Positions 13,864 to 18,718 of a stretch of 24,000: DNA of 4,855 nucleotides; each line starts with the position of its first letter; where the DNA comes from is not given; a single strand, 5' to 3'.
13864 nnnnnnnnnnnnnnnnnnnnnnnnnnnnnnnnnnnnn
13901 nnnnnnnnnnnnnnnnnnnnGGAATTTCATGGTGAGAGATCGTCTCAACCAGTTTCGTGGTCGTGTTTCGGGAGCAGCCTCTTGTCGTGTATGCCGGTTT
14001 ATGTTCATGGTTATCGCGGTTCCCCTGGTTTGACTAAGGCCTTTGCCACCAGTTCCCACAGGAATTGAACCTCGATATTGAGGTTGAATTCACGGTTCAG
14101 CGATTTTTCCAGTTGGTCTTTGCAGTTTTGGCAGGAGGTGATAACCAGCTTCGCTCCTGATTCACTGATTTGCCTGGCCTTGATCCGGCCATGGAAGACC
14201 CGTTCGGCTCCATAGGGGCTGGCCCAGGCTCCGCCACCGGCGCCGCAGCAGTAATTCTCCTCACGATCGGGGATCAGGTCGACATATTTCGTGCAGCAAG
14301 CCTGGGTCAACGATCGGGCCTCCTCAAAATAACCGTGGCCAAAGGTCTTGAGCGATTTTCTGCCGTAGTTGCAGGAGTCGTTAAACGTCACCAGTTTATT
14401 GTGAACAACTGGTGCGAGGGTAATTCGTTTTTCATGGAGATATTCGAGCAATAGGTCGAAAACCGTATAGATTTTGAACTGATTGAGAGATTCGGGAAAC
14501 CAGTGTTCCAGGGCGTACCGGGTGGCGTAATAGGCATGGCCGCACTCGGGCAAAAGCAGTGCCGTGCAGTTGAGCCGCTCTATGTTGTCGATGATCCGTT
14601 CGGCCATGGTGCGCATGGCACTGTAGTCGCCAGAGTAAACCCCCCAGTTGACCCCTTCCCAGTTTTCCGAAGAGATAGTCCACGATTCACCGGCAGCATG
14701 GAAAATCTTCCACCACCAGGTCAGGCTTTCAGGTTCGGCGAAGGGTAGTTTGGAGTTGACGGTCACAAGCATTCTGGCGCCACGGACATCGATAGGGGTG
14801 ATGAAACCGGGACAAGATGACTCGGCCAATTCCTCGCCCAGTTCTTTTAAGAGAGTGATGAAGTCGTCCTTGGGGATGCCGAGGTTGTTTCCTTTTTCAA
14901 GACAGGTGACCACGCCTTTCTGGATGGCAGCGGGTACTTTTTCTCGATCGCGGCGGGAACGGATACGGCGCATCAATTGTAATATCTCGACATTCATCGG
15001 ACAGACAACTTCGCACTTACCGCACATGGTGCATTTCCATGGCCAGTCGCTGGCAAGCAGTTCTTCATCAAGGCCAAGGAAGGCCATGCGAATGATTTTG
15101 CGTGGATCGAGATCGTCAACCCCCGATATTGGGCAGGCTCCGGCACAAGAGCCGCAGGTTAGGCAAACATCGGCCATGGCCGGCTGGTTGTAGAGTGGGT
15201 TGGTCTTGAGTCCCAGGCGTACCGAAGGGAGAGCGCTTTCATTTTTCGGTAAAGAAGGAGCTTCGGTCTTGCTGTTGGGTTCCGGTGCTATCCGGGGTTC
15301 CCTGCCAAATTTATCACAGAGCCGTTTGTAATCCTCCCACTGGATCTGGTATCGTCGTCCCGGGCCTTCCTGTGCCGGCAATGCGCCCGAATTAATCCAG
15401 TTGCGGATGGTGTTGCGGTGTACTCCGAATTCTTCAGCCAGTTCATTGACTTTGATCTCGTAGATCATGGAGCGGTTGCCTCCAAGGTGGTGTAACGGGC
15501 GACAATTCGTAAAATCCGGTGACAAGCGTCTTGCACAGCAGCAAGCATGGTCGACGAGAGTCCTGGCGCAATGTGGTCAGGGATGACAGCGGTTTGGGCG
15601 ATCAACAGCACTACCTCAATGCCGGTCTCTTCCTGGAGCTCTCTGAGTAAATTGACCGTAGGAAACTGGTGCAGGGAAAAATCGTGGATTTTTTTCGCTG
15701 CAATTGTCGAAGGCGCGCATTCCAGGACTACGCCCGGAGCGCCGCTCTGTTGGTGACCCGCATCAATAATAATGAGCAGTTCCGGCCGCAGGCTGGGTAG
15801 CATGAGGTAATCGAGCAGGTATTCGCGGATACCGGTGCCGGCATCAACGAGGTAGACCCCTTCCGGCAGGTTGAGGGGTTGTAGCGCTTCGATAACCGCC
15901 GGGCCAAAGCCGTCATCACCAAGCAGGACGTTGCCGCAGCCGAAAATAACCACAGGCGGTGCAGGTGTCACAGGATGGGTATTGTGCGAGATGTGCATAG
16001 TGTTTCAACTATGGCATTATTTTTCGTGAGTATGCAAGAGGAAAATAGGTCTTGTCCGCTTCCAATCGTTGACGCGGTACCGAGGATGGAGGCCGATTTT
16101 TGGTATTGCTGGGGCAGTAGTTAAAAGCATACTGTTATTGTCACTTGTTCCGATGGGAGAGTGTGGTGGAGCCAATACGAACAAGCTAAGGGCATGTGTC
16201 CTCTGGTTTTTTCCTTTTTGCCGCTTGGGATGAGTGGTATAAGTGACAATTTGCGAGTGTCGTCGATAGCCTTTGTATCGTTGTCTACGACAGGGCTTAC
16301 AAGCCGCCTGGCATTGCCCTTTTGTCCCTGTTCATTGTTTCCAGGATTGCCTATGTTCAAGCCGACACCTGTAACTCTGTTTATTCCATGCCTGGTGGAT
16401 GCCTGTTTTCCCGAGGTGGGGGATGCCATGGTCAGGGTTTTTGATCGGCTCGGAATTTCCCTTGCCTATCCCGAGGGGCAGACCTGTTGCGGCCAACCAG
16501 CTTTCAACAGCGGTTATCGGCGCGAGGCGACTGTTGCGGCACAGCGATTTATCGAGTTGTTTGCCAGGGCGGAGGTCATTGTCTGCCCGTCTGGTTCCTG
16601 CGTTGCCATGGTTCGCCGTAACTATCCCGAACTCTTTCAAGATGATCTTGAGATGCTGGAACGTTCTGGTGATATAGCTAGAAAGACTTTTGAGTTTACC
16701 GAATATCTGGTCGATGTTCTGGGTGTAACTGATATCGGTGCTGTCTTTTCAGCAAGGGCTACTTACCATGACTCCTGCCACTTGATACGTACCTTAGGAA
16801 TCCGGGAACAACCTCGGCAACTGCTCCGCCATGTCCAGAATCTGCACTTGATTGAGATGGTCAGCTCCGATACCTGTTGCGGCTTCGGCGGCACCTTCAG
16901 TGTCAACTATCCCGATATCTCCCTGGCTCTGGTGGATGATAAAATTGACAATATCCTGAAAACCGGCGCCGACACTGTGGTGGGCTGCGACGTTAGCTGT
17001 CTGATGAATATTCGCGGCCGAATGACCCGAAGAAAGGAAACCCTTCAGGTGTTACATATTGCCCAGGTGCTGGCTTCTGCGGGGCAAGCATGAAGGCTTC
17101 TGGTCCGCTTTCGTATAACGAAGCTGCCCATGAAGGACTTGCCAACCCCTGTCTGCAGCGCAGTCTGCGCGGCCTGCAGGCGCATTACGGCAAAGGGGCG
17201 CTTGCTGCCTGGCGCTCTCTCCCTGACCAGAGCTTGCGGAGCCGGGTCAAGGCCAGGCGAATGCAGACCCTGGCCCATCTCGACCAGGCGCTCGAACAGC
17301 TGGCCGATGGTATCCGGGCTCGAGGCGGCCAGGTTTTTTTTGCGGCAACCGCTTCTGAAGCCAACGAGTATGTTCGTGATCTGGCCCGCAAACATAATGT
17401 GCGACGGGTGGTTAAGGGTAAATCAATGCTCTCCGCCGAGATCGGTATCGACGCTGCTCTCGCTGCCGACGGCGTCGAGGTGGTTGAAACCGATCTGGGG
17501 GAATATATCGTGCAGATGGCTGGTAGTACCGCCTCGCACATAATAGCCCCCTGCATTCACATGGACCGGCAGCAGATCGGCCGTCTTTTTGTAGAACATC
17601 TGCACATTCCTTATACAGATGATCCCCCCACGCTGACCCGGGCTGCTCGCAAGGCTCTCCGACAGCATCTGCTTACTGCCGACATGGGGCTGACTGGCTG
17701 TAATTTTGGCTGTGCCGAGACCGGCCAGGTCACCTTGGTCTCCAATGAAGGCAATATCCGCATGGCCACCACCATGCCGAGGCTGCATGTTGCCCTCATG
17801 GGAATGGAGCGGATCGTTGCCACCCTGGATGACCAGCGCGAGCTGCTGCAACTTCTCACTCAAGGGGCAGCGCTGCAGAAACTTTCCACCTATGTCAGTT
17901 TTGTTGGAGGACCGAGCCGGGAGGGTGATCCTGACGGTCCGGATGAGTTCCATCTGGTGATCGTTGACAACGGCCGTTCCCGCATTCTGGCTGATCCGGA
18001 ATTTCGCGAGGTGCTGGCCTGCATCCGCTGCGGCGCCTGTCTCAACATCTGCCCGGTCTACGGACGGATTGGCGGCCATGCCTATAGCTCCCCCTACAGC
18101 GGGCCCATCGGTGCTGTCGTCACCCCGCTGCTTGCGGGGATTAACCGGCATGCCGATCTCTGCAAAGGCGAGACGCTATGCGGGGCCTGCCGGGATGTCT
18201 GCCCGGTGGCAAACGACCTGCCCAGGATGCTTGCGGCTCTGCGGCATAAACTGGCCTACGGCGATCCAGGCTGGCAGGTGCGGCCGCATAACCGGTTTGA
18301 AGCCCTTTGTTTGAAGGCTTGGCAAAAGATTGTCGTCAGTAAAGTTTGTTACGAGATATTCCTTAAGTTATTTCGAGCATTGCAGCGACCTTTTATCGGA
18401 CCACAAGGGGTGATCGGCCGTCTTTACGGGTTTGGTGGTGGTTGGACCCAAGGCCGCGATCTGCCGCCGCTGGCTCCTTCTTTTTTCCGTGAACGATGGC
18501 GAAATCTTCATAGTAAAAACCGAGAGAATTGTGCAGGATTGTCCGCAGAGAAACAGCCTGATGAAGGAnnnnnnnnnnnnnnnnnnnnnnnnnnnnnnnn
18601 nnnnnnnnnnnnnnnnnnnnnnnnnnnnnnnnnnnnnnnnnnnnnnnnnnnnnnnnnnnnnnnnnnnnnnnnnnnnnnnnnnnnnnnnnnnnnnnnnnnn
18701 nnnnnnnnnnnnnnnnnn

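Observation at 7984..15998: Bacterial Mvh/Hdr-type cluster with no HdrB/HdrC, led by its own maturation protease and wired by overlapping start/stop codons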

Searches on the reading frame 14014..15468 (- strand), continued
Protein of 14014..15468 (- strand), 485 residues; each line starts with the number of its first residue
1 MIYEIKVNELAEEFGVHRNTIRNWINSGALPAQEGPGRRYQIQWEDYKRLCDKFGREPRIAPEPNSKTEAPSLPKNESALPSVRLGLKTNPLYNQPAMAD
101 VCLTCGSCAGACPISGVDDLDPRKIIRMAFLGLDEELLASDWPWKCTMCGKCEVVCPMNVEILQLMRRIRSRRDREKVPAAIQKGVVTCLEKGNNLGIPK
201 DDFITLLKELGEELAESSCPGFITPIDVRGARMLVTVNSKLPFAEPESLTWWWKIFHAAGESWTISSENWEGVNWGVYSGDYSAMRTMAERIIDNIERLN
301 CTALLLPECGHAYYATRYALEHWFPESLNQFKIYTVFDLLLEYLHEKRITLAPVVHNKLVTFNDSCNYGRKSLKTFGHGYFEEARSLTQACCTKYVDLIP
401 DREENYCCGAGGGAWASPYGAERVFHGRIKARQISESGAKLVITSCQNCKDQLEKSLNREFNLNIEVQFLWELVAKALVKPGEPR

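Call 71: find_encoding_contigs(protein=P0234, flank=8000, max_places=2)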
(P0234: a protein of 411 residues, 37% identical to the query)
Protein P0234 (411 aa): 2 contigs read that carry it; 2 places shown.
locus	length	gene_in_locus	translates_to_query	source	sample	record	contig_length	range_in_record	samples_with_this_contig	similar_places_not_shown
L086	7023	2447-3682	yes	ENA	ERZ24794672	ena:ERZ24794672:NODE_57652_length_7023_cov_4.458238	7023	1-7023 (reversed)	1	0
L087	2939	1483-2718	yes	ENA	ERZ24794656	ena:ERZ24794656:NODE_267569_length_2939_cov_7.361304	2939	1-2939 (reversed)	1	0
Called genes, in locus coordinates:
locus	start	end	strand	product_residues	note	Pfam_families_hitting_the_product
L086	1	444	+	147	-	?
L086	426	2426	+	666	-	PF00037:Fer4 (faint), PF12837:Fer4_6 (weak), PF12838:Fer4_7 (weak), PF13187:Fer4_9 (weak), PF13237:Fer4_10, PF13484:Fer4_16 (faint), PF14697:Fer4_21 (weak), PF02662:FlpD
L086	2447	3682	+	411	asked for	PF13746:Fer4_18 (faint), PF14697:Fer4_21 (faint), PF13187:Fer4_9 (faint), PF13534:Fer4_17, PF25160:LdpA_Fe-S-bd (faint), PF12838:Fer4_7 (weak), PF13183:Fer4_8, PF02754:CCG, +1 more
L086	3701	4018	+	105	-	PF04358:DsrC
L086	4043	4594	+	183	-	PF17874:TPR_MalT (weak), PF00515:TPR_1 (faint), PF13181:TPR_8 (faint), PF13374:TPR_10 (faint), PF13424:TPR_12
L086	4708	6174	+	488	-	PF00989:PAS, PF08448:PAS_4, PF13426:PAS_9, PF00158:Sigma54_activat, PF14532:Sigma54_activ_2, PF07728:AAA_5, PF25601:AAA_lid_14, PF02954:HTH_8, +2 more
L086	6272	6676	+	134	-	PF01980:TrmO_N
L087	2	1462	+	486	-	?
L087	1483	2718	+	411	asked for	PF13746:Fer4_18 (faint), PF14697:Fer4_21 (faint), PF13187:Fer4_9 (faint), PF13534:Fer4_17, PF25160:LdpA_Fe-S-bd (faint), PF12838:Fer4_7 (weak), PF13183:Fer4_8, PF02754:CCG, +1 more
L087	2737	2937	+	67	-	?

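Call 72: find_encoding_contigs(protein=P0236, flank=7000, max_places=2)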
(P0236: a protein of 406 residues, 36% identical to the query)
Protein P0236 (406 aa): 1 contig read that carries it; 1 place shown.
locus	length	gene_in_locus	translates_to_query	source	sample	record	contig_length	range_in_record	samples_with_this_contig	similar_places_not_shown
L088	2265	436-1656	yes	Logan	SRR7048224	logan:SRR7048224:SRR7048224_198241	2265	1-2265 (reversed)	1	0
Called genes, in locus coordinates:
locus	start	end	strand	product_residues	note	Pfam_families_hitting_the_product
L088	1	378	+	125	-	?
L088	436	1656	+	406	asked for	PF13183:Fer4_8, PF12838:Fer4_7 (weak), PF13534:Fer4_17, PF02754:CCG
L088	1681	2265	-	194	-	?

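Call 73: find_encoding_contigs(protein=P0237, flank=7000, max_places=2)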
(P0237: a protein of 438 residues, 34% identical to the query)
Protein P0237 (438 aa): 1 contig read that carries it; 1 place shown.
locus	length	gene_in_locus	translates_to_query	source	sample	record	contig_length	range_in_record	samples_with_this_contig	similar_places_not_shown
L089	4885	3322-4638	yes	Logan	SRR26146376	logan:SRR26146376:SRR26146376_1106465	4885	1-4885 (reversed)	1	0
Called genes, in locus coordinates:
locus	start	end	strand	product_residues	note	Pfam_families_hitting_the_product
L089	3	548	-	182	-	?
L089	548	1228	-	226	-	PF04012:PspA_IM30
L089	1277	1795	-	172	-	-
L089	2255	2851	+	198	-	PF23894:LD_SV2 (faint), PF13576:Pentapeptide_3 (faint), PF13599:Pentapeptide_4, PF00805:Pentapeptide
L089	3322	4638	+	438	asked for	PF13183:Fer4_8, PF13237:Fer4_10 (faint), PF13187:Fer4_9 (weak), PF13534:Fer4_17 (weak), PF02754:CCG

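Call 74: find_encoding_contigs(protein=P0239, flank=7000, max_places=2)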
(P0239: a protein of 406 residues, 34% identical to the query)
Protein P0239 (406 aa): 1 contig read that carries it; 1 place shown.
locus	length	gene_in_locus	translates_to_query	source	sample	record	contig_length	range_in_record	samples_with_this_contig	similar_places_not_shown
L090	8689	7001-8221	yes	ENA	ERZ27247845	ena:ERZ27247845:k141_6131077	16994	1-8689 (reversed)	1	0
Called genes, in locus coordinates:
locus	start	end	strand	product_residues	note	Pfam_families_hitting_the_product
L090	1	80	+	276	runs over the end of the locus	PF02985:HEAT (faint), PF13646:HEAT_2 (weak)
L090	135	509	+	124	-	PF00072:Response_reg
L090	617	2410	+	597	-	PF00989:PAS (faint), PF08448:PAS_4 (weak), PF13426:PAS_9 (weak), PF08448:PAS_4 (weak), PF13426:PAS_9 (weak), PF02518:HATPase_c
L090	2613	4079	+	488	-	PF00199:Catalase, PF06628:Catalase-rel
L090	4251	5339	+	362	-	PF00890:FAD_binding_2 (weak), PF01266:DAO (weak), PF01494:FAD_binding_3 (weak), PF07992:Pyr_redox_2, PF12831:FAD_oxidored, PF13450:NAD_binding_8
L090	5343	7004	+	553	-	PF00037:Fer4 (faint), PF13237:Fer4_10 (weak), PF14697:Fer4_21, PF12838:Fer4_7 (weak), PF13187:Fer4_9 (weak), PF02662:FlpD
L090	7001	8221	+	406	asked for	PF13237:Fer4_10 (faint), PF13183:Fer4_8, PF13534:Fer4_17, PF02754:CCG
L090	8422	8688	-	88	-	?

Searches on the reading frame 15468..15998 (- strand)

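Call 8: search_protein_families(library=pfam, proteins=[window:15468-15998:-], max_evalue=0.01)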
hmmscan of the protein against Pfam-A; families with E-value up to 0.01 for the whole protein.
window:15468-15998:- (177 aa): 1 family
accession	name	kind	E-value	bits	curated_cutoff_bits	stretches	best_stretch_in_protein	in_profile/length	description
PF01750.23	HycI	-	3.2e-15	56.5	23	1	34-164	2-129/130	Hydrogenase maturation protease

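Call 9: search_protein_families(library=ncbifam, proteins=[window:15468-15998:-], max_evalue=0.01)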
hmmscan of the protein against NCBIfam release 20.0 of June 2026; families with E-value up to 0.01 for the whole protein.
window:15468-15998:- (177 aa): 7 families
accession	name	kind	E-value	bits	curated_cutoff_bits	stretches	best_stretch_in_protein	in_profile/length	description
TIGR00072.1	hydrog_prot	superfamily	1.9e-29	102.6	47.45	1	17-165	1-144/145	hydrogenase maturation protease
TIGR00130.1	frhD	equivalog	4.8e-24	85.2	134.95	1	16-166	5-151/153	coenzyme F420-reducing hydrogenase, FrhD protein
TIGR00142.1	hycI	equivalog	1.5e-12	47.5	119.1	1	17-165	2-141/146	hydrogenase maturation peptidase HycI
NF007777.0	PRK10466.1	equivalog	6.6e-12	45.5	190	1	17-169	4-152/164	HyaD/HybD family hydrogenase maturation endopeptidase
TIGR00140.1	hupD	subfamily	1.3e-11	44.6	151.8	1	16-167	1-148/151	HyaD/HybD family hydrogenase maturation endopeptidase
NF007616.0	PRK10264.1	equivalog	3e-07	30.3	261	1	16-142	6-130/195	hydrogenase 1 maturation protease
NF045519.1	NiFeSe_H2_mat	exception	6.6e-07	29.3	190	1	16-120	3-101/152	NiFeSe hydrogenase maturation protease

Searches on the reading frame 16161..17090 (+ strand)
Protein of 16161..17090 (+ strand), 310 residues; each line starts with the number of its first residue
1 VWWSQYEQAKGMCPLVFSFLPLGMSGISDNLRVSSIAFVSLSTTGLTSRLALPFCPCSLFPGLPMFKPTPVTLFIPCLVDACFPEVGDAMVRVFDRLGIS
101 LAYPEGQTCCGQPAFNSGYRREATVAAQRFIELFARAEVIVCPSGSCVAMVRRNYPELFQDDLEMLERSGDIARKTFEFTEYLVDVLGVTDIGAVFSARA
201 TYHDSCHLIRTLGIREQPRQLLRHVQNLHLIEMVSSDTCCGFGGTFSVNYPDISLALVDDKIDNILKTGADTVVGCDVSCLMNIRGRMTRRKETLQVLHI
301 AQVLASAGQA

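Call 30: search_protein_families(library=pfam, proteins=[window:16161-17090:+], max_evalue=0.001)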
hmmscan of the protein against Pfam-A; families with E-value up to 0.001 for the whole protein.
window:16161-17090:+ (310 aa): 1 family
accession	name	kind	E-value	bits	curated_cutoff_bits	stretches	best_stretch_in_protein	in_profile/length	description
PF02754.22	CCG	-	2.4e-37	127.3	20.6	2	201-285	2-85/85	Cysteine-rich domain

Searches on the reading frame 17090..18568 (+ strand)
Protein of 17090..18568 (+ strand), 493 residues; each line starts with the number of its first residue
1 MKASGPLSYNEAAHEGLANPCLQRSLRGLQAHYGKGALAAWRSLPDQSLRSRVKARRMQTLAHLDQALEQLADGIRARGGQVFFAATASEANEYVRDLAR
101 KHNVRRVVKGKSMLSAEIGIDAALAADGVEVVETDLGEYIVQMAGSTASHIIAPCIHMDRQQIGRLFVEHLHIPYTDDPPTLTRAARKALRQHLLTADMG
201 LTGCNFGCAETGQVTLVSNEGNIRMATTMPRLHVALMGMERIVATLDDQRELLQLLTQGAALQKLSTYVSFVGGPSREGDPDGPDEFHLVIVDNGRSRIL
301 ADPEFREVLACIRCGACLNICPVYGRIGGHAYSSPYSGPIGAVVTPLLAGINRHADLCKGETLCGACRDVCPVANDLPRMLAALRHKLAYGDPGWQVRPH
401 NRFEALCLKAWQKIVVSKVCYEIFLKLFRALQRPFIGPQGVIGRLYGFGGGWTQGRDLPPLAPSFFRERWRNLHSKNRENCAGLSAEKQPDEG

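Call 30: search_protein_families(library=pfam, proteins=[window:17090-18568:+], max_evalue=0.001)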
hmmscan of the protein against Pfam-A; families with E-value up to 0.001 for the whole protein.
window:17090-18568:+ (493 aa): 10 families
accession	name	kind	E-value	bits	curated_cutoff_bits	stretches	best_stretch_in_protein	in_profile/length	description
PF02589.21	LUD_dom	-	1.8e-49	168.5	22.6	1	68-292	1-189/189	LUD domain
PF13183.11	Fer4_8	-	1.2e-12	48.6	27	1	308-373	2-66/68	4Fe-4S dicluster domain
PF13237.11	Fer4_10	-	4.8e-07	30.1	25.5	0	310-323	8-21/53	4Fe-4S dicluster domain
PF13187.11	Fer4_9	-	3.2e-06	27.5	27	0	297-323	23-49/52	4Fe-4S dicluster domain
PF12797.12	Fer4_2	-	1.4e-05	25.2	24.5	0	307-323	6-22/22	4Fe-4S binding domain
PF12838.12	Fer4_7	-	1.5e-05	25.8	27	1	311-374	2-51/52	4Fe-4S dicluster domain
PF11870.13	LutB_C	-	2e-05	25.3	26.8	1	399-471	22-84/88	Lactate utilisation protein B, C-terminal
PF00037.32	Fer4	-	4.8e-05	23.4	21.1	0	310-323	7-20/24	4Fe-4S binding domain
PF12800.12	Fer4_4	-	7.2e-05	23.2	24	0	310-324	3-17/17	4Fe-4S binding domain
PF13534.11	Fer4_17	-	0.00013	22.8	22.2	1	310-372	1-57/61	4Fe-4S dicluster domain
